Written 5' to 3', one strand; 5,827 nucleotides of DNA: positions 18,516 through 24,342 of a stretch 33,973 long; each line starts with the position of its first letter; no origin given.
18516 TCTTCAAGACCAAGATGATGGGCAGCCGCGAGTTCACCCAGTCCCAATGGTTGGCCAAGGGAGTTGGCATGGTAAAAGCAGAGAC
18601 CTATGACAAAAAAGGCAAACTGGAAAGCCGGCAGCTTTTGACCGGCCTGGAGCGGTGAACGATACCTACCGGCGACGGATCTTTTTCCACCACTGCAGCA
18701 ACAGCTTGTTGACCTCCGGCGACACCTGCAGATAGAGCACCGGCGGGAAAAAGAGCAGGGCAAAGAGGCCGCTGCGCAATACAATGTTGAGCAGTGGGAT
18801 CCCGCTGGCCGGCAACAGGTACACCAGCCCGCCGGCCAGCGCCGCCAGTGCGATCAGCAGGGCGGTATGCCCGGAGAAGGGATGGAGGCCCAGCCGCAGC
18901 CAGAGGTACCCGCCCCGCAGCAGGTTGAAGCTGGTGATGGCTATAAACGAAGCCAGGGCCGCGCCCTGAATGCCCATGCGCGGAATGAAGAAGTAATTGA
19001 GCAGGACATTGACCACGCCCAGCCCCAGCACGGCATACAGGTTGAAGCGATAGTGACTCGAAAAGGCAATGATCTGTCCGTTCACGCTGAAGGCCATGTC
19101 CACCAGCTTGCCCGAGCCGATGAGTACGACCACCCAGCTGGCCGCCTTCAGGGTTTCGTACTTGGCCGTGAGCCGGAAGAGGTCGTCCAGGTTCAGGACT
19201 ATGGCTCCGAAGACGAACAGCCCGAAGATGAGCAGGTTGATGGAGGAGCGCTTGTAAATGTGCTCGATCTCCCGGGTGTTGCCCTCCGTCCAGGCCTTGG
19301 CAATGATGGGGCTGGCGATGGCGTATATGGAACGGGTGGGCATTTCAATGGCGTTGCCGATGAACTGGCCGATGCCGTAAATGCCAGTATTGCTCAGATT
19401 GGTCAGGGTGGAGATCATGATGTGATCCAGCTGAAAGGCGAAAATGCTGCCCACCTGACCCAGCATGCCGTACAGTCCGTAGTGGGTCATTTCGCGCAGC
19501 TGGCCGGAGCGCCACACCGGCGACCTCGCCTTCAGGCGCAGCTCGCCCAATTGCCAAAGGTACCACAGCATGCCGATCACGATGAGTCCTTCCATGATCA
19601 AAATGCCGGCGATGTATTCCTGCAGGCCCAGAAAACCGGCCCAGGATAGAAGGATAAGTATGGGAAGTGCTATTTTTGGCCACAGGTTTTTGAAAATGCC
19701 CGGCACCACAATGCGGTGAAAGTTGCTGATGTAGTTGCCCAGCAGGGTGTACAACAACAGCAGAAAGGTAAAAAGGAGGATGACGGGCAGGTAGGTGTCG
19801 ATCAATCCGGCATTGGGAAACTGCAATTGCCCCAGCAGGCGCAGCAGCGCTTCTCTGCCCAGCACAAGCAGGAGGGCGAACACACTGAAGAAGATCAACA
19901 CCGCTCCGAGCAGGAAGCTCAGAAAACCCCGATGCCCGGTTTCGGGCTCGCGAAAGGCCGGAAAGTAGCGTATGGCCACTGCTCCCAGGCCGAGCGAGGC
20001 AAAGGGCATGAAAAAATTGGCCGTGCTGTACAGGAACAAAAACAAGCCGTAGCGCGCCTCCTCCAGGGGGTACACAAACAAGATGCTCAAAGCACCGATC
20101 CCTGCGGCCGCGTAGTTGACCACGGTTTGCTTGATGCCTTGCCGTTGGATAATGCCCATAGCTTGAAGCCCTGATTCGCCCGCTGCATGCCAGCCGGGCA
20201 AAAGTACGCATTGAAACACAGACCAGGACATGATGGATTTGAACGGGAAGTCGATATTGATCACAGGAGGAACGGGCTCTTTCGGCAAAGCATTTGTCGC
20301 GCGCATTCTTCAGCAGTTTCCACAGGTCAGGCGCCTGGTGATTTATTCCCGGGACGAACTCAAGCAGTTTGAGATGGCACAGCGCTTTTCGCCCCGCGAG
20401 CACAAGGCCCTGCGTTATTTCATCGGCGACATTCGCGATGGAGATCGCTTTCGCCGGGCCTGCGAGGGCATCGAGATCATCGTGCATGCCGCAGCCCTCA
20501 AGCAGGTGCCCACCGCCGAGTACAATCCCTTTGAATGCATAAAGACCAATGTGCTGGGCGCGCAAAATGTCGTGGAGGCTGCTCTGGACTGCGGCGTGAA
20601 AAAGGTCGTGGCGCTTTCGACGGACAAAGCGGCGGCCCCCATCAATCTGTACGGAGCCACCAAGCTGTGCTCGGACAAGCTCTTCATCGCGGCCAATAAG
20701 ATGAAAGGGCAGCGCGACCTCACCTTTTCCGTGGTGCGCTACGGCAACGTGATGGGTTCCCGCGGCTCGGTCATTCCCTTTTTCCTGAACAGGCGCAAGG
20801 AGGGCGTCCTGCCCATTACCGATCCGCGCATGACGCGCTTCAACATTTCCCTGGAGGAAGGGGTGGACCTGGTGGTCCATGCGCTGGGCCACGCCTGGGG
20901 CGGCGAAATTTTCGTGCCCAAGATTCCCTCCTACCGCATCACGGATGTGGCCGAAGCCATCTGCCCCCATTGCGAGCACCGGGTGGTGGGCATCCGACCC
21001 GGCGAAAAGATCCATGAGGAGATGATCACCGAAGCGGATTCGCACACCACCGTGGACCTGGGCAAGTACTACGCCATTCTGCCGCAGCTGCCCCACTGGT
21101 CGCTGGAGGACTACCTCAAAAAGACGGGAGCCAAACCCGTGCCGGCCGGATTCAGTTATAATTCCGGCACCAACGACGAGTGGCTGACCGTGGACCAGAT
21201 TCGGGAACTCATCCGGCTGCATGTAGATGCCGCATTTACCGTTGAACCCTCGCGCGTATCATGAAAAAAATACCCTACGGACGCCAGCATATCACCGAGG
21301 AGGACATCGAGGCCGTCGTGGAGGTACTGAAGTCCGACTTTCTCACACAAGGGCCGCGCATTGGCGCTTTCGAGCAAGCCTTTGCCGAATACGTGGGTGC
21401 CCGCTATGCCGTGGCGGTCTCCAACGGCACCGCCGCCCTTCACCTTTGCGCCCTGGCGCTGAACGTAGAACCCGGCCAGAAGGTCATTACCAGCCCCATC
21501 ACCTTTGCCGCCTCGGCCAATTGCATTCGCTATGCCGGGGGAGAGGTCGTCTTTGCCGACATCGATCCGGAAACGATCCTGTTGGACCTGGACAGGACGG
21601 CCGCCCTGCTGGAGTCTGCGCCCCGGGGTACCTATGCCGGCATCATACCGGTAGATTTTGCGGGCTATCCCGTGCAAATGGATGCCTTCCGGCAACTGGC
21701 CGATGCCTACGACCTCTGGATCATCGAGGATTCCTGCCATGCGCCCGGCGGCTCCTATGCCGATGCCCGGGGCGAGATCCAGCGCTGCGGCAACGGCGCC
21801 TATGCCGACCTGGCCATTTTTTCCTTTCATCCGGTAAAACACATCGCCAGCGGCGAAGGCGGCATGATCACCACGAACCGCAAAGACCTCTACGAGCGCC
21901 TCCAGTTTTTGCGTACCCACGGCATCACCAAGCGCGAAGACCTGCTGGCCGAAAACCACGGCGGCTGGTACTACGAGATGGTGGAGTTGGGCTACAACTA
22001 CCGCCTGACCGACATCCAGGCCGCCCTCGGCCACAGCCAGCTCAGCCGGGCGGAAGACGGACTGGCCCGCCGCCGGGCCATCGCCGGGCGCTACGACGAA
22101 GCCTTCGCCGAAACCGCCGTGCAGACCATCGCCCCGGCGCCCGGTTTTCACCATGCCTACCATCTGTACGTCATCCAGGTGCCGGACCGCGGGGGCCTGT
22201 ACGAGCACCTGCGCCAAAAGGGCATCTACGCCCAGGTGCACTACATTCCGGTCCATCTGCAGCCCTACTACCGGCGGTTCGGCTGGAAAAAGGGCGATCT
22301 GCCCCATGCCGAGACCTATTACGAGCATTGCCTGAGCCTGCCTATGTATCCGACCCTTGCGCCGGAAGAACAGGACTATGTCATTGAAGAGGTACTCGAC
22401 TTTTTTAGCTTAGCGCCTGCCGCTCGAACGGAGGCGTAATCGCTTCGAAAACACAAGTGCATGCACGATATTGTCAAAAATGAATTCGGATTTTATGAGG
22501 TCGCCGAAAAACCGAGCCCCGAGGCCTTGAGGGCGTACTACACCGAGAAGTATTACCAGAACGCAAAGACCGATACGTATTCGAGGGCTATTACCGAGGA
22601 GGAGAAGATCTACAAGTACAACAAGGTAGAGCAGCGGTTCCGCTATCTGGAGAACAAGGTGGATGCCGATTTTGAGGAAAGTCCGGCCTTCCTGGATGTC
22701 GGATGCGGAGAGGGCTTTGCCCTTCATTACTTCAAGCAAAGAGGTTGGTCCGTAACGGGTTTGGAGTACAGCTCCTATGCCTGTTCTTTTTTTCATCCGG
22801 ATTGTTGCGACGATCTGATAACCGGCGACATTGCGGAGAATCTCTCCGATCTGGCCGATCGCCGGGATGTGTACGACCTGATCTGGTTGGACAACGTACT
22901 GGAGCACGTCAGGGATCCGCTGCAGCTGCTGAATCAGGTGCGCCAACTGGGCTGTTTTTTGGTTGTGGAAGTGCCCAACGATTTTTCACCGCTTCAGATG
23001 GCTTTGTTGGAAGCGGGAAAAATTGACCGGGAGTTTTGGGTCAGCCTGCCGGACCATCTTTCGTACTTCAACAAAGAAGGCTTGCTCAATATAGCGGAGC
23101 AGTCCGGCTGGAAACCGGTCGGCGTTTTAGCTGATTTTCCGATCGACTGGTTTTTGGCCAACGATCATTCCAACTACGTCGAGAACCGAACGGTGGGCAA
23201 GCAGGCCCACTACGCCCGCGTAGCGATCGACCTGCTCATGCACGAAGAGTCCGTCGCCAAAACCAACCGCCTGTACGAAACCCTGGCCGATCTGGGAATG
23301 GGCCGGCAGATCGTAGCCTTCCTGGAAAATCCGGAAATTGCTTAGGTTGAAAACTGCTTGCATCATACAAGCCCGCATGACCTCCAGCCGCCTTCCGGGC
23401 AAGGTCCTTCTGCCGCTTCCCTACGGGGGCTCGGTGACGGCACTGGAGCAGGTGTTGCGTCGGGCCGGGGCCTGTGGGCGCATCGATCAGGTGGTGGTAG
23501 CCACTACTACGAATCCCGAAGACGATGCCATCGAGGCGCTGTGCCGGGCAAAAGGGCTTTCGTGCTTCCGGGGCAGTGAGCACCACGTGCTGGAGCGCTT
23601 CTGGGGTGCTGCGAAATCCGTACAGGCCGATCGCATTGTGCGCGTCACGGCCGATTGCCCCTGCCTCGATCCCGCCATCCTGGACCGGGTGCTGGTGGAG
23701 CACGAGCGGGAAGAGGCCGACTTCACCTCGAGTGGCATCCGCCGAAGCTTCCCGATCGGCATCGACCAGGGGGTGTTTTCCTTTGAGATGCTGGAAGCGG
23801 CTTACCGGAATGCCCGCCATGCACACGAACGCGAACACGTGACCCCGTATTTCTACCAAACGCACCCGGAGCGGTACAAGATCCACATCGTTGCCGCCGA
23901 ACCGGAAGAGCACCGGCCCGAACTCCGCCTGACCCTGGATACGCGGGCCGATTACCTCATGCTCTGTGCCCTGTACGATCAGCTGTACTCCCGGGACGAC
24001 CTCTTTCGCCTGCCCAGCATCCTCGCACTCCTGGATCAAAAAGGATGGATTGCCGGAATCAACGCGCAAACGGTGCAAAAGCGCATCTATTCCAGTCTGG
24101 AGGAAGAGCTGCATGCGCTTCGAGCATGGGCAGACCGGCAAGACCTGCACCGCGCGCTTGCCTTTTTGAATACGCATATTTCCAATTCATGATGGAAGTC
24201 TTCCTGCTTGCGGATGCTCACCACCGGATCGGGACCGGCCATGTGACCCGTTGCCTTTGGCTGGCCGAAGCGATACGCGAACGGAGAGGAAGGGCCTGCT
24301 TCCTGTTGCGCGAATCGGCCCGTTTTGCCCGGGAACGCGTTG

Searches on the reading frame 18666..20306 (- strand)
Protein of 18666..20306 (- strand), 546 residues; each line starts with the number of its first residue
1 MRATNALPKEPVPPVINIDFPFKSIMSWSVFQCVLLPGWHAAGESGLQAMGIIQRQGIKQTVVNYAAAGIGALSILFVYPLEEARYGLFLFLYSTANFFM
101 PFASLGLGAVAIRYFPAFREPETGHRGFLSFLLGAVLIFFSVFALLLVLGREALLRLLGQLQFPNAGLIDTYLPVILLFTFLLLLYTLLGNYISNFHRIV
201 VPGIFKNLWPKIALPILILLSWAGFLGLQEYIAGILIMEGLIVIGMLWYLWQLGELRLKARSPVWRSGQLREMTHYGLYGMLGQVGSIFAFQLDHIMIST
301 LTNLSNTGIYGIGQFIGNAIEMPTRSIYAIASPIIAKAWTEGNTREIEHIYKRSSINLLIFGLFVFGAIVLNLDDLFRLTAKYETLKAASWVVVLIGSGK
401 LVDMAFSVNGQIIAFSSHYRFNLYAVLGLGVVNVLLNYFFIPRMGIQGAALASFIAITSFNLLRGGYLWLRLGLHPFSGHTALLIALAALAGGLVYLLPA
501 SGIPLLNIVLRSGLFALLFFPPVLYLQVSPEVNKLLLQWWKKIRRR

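Call 6: search_protein_families(library=pfam, proteins=[window:18666-20306:-], max_evalue=0.001)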
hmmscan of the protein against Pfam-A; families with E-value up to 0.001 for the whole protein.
window:18666-20306:- (546 aa): 1 family
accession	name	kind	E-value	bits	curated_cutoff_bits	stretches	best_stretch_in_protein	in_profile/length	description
PF01943.22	Polysacc_synt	-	5.4e-07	29.7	28.2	1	63-338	11-273/274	Polysaccharide biosynthesis protein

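Call 52: search_protein_families(library=ncbifam, proteins=[window:18666-20306:-], max_evalue=0.01)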
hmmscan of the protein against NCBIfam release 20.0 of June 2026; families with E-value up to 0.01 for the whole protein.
window:18666-20306:- (546 aa): 1 family
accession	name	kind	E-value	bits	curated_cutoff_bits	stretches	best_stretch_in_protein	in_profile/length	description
NF041503.1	WZX_like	subfamily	8e-05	21.9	300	1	284-461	242-419/429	O-unit flippase-like protein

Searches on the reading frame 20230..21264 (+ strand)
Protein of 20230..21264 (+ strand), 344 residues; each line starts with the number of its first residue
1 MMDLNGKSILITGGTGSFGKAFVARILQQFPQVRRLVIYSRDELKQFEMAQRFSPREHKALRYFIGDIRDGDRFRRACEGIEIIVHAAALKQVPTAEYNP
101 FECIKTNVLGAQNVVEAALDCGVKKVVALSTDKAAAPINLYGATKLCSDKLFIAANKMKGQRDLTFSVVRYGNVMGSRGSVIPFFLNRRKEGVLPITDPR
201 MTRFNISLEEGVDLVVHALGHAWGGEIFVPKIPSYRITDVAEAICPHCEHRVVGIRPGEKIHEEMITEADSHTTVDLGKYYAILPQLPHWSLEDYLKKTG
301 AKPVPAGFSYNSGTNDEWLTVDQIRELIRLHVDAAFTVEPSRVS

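Call 6: search_protein_families(library=pfam, proteins=[window:20230-21264:+], max_evalue=0.001)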
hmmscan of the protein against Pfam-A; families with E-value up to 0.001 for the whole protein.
window:20230-21264:+ (344 aa): 9 families
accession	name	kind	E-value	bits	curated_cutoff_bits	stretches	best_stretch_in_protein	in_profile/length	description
PF02719.21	Polysacc_synt_2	-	2.3e-100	336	20.2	1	9-283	1-291/293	Polysaccharide biosynthesis protein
PF01370.27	Epimerase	-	7e-24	85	20.9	1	9-221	1-227/240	NAD dependent epimerase/dehydratase family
PF01073.25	3Beta_HSD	-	5.1e-18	65.5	22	1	10-137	1-122/280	3-beta hydroxysteroid dehydrogenase/isomerase family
PF16363.11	GDP_Man_Dehyd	-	9.2e-14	52.1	27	1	10-132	1-130/332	GDP-mannose 4,6 dehydratase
PF07993.18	NAD_binding_4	-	2.1e-11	43.9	20.1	1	11-133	1-138/258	Male sterility protein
PF04321.23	RmlD_sub_bind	-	4.1e-09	36.4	27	1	8-154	2-138/287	RmlD substrate binding domain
PF13460.12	NAD_binding_10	-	5.8e-07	30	27.2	1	13-135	1-102/184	NAD(P)H-binding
PF00106.31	adh_short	-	0.00044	20.2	26.6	1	7-166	1-174/195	short chain dehydrogenase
PF08659.16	KR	-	0.00076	19.9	22.6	0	9-127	3-132/180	KR domain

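Call 52: search_protein_families(library=ncbifam, proteins=[window:20230-21264:+], max_evalue=0.01)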
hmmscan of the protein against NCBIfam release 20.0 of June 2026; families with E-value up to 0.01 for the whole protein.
window:20230-21264:+ (344 aa): 27 families (the best 25 are shown)
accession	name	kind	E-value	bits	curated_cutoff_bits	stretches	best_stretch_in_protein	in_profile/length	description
TIGR03589.1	PseB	equivalog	5.7e-159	528.3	407.75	1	4-327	2-323/324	UDP-N-acetylglucosamine 4,6-dehydratase (inverting)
TIGR04130.1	FnlA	equivalog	5.6e-76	255.6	730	1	5-328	3-325/337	UDP-N-acetylglucosamine 4,6-dehydratase/5-epimerase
TIGR04180.1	EDH_00030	hypoth_equivalog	7.1e-20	71.2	475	1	9-133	1-123/297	NAD-dependent 4,6-dehydratase LegB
TIGR01179.1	galE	equivalog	2.4e-13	49.6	262.3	1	9-178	2-180/332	UDP-glucose 4-epimerase GalE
NF041293.1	G6PDh_Azf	equivalog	3.4e-12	46.3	400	1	7-135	3-119/252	NAD-dependent glucose-6-phosphate dehydrogenase Azf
TIGR01181.1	dTDP_gluc_dehyt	equivalog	3.4e-12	46.1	365.1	1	9-134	2-128/321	dTDP-glucose 4,6-dehydratase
TIGR03466.1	HpnA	hypoth_equivalog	4.6e-12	45.5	367.65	1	8-132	2-114/327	hopanoid-associated sugar epimerase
TIGR02622.1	CDP_4_6_dhtase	equivalog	8.4e-12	44.9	278.45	1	5-134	3-132/352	CDP-glucose 4,6-dehydratase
NF042422.1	oxyalk_red_OleD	equivalog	4.7e-09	36.1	580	1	9-132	3-111/329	2-alkyl-3-oxoalkanoate reductase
TIGR01214.1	rmlD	equivalog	8.4e-09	34.9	224.05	1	9-146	2-129/285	dTDP-4-dehydrorhamnose reductase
NF052578.1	StrlDmthSdmBMthl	equivalog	3.1e-08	33.7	600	1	9-143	3-124/328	sterol demethylase protein SdmB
TIGR02197.1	heptose_epim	equivalog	4.2e-08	32.7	274.6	1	9-178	1-174/316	ADP-glyceromanno-heptose 6-epimerase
NF042423.1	oxyalk_red_Shew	equivalog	1.9e-07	30.5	580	1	7-132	9-119/331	2-alkyl-3-oxoalkanoate reductase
NF007956.0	PRK10675.1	subfamily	1.7e-06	27.4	394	1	9-130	3-123/338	UDP-glucose 4-epimerase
NF011728.1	PRK15181.1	equivalog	2.4e-06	26.8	760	1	4-126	13-136/348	Vi polysaccharide biosynthesis UDP-N-acetylglucosaminuronic acid C-4 epimerase TviC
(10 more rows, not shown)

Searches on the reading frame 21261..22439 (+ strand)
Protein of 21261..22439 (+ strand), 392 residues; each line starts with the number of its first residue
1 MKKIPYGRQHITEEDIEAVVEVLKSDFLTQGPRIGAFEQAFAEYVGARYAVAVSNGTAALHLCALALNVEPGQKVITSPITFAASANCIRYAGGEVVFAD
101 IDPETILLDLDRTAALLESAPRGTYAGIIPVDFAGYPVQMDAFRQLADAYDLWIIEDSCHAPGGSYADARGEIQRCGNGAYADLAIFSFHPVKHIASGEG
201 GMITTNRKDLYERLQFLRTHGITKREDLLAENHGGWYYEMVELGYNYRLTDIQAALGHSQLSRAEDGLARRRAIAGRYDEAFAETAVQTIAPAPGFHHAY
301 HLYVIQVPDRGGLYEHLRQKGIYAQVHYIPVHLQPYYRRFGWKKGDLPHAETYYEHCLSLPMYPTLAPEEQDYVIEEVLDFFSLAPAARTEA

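Call 6: search_protein_families(library=pfam, proteins=[window:21261-22439:+], max_evalue=0.001)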
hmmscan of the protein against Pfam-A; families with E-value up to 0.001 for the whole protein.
window:21261-22439:+ (392 aa): 2 families
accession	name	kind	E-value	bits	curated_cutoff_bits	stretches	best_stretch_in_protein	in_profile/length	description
PF01041.23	DegT_DnrJ_EryC1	-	1.5e-109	367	19.8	1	10-378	2-359/360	DegT/DnrJ/EryC1/StrS aminotransferase family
PF00155.27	Aminotran_1_2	-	1.1e-09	38.4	19.7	1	31-125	40-145/361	Aminotransferase class I and II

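Call 52: search_protein_families(library=ncbifam, proteins=[window:21261-22439:+], max_evalue=0.01)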
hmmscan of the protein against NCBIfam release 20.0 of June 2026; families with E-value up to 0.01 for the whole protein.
window:21261-22439:+ (392 aa): 10 families
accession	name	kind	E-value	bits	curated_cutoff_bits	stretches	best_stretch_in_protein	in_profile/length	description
TIGR03588.1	PseC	equivalog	6.2e-143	476.3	423.5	1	4-380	2-378/380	UDP-4-amino-4,6-dideoxy-N-acetyl-beta-L-altrosamine transaminase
NF008658.2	PRK11658.1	equivalog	6.6e-76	255.4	631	1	4-378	5-373/379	UDP-4-amino-4-deoxy-L-arabinose aminotransferase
TIGR04181.1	NHT_00031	hypoth_equivalog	3e-64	217.2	420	1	10-361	7-357/359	LegC family aminotransferase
NF008687.0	PRK11706.1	equivalog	1e-60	205.5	375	1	3-382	1-374/375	dTDP-4-amino-4,6-dideoxygalactose transaminase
TIGR02379.1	ECA_wecE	subfamily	4e-49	167.4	434.85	1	4-383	2-376/376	dTDP-4-amino-4,6-dideoxy-D-glucose transaminase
TIGR04427.1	PLP_DesI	equivalog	4e-40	138.1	650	1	21-370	40-371/390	dTDP-4-dehydro-6-deoxyglucose aminotransferase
NF011936.0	PRK15407.1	equivalog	2.6e-38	131.8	423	2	2-221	35-251/440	lipopolysaccharide biosynthesis protein RfbH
NF041364.1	GntC_guanitoxin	equivalog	0.0017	17.3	415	1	50-157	62-173/356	guanitoxin biosynthesis PLP-dependent (S)-gamma-hydroxy-L-arginine cyclodehydratase GntC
TIGR01140.1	L_thr_O3P_dcar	equivalog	0.0056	15.9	290.55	0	35-111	51-125/331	threonine-phosphate decarboxylase CobD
NF006569.0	PRK09082.1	subfamily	0.0079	15.3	420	0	39-120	82-163/386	methionine aminotransferase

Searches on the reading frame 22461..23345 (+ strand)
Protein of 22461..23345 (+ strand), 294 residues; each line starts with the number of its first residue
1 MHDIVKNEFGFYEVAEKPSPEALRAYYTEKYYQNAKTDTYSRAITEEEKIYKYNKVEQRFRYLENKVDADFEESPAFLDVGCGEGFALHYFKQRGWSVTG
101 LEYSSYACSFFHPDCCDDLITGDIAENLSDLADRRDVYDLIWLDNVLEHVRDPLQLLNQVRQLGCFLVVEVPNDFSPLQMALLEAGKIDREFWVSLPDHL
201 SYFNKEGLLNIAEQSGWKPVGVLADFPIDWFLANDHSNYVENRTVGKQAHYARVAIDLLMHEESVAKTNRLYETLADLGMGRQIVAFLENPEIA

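Call 6: search_protein_families(library=pfam, proteins=[window:22461-23345:+], max_evalue=0.001)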
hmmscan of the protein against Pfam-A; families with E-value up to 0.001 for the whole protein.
window:22461-23345:+ (294 aa): 6 families
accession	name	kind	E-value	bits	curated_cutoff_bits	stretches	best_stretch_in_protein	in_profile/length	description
PF13489.12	Methyltransf_23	-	5.9e-15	55.8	27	1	58-220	4-162/164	Methyltransferase domain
PF08241.18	Methyltransf_11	-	4.9e-10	40.4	21.2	1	78-162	1-85/95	Methyltransferase domain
PF08242.18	Methyltransf_12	-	5.2e-10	40.4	30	1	78-163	1-91/98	Methyltransferase domain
PF07021.18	MetW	-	1e-07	32.2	21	1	77-188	17-127/193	Methionine biosynthesis protein MetW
PF13649.12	Methyltransf_25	-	9.5e-07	29.9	27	1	78-161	2-90/97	Methyltransferase domain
PF13847.12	Methyltransf_31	-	3e-05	24.2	27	1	76-163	6-100/145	Methyltransferase domain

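Call 52: search_protein_families(library=ncbifam, proteins=[window:22461-23345:+], max_evalue=0.01)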
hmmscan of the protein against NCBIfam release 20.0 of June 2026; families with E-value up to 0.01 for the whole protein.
window:22461-23345:+ (294 aa): 10 families
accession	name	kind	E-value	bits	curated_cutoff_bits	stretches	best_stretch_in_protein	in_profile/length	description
TIGR01983.1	UbiG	equivalog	6.2e-08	32.2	102.95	1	59-162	29-141/228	bifunctional 2-polyprenyl-6-hydroxyphenol methylase/3-demethylubiquinol 3-O-methyltransferase UbiG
TIGR02081.1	metW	equivalog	3.4e-06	26.7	189.5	1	73-187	13-126/194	methionine biosynthesis protein MetW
TIGR00452.1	TIGR00452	equivalog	0.00015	20.7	275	1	76-162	120-209/316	tRNA 5-methoxyuridine(34)/uridine 5-oxyacetic acid(34) synthase CmoB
NF045667.1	MTase_DVU1556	equivalog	0.00024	20.6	155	1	71-160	20-107/213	DVU_1556 family methyltransferase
NF007610.0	PRK10258.1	equivalog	0.0019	17.6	342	1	75-147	44-113/251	malonyl-ACP O-methyltransferase BioC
TIGR04345.1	ovoA_Cterm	equivalog_domain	0.002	17.7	170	1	130-172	127-172/242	putative 4-mercaptohistidine N1-methyltransferase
NF008992.0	PRK12335.1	equivalog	0.0023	17.1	303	1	67-110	118-159/289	SAM-dependent methyltransferase TehB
TIGR04290.1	meth_Rta_06860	hypoth_equivalog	0.0026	17.2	300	1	59-162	36-140/226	TIGR04290 family methyltransferase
NF045649.1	2X_seleno_MduS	exception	0.0027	16.7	380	1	75-130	43-98/338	methyltransferase domain-containing selenoprotein MduS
NF011650.0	PRK15068.1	equivalog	0.004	16.1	209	1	51-162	109-215/324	tRNA 5-methoxyuridine(34)/uridine 5-oxyacetic acid(34) synthase CmoB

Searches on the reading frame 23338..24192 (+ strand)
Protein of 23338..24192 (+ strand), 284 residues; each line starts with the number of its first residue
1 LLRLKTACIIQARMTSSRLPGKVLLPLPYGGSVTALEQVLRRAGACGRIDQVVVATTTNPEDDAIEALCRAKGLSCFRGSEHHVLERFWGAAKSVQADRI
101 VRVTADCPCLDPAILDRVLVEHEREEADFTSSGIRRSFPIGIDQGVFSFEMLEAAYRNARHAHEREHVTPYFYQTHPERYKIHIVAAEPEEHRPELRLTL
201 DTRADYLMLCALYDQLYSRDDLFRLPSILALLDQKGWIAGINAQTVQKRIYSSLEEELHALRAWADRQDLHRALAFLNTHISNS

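Call 3: search_protein_families(library=pfam, proteins=[window:23338-24192:+], max_evalue=0.01)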
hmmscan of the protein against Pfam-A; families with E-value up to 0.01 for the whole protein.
window:23338-24192:+ (284 aa): 2 families
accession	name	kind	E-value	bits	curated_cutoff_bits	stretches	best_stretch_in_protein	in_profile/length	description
PF02348.25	CTP_transf_3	-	6.6e-28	98.4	22.6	1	7-203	1-196/217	Cytidylyltransferase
PF12804.13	NTP_transf_3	-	7.8e-07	29.8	27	1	21-131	15-120/160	MobA-like NTP transferase domain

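Call 4: search_protein_families(library=ncbifam, proteins=[window:23338-24192:+], max_evalue=0.01)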
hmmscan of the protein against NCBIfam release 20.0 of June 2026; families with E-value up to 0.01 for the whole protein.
window:23338-24192:+ (284 aa): 7 families
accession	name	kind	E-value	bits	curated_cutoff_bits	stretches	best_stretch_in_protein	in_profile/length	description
NF009905.0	PRK13368.1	subfamily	8.3e-15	54.8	255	1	5-122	2-114/243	3-deoxy-manno-octulosonate cytidylyltransferase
NF003952.0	PRK05450.1-5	subfamily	1.1e-13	50.9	193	1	5-127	2-121/250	3-deoxy-manno-octulosonate cytidylyltransferase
NF003948.0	PRK05450.1-1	equivalog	6.6e-10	38.6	281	1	4-131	4-129/248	3-deoxy-manno-octulosonate cytidylyltransferase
NF003950.0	PRK05450.1-3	subfamily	1.2e-08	34.6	234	1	5-130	2-126/248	3-deoxy-manno-octulosonate cytidylyltransferase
TIGR00466.1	kdsB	equivalog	4.5e-06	26.2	155.2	1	8-131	5-125/241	3-deoxy-manno-octulosonate cytidylyltransferase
TIGR03310.1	matur_MocA_YgfJ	equivalog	3.1e-05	24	186.45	1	8-129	2-124/188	molybdenum cofactor cytidylyltransferase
TIGR04321.1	spiroSPASM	subfamily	0.00021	20.1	250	1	34-216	23-207/510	spiro-SPASM protein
